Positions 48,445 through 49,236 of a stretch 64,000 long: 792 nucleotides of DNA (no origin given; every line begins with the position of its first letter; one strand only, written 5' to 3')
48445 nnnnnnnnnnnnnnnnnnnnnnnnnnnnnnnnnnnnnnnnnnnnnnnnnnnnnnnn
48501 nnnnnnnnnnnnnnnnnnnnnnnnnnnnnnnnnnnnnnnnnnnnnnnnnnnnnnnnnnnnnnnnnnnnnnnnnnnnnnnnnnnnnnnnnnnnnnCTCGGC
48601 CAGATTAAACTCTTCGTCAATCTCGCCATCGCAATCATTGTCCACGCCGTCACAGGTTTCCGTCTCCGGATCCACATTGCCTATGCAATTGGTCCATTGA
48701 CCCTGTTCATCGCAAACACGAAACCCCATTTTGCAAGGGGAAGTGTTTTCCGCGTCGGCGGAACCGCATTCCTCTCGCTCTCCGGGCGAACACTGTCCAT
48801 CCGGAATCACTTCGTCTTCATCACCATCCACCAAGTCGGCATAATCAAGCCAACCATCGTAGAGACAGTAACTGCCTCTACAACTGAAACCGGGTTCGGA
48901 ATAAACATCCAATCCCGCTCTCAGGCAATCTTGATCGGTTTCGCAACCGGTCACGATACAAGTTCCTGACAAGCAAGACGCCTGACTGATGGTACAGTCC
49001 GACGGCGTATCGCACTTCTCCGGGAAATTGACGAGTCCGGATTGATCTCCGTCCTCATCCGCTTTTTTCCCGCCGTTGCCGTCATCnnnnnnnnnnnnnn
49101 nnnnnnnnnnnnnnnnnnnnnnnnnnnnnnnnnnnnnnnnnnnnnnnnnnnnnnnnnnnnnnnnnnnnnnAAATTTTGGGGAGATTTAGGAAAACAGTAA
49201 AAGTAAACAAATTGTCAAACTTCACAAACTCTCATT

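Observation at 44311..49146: Giant (about 1611 aa) lipoprotein built from about 20 MopE-like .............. repeats with a distinct C-terminal domain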

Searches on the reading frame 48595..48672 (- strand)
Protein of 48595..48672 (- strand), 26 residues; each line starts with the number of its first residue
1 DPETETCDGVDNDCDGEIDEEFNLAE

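Call 43: search_solved_structures(query=A3, max_evalue=10, show_alignments=5)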
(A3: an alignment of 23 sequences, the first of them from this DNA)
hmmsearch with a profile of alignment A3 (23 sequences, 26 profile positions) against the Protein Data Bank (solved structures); distinct sequences matched with E-value up to 10: 0.

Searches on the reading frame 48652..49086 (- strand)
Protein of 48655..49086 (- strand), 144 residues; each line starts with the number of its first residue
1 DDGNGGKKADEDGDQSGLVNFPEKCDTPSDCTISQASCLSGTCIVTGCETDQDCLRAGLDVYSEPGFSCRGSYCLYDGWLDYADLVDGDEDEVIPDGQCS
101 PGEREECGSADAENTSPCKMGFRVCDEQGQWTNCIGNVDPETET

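Call 32: search_protein_families(library=pfam, proteins=[window:48655-49086:-], max_evalue=1)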
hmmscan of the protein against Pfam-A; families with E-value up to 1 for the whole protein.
window:48655-49086:- (144 aa): 0 families

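Call 100: search_protein_families(library=pfam, proteins=[window:48652-49029:-], max_evalue=10)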
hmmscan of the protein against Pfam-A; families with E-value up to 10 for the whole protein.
window:48652-49029:- (126 aa): 1 family
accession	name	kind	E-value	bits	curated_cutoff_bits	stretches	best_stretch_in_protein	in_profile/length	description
PF07127.16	Nodulin_late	-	1.2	10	30.4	1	28-55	29-53/54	Late nodulin domain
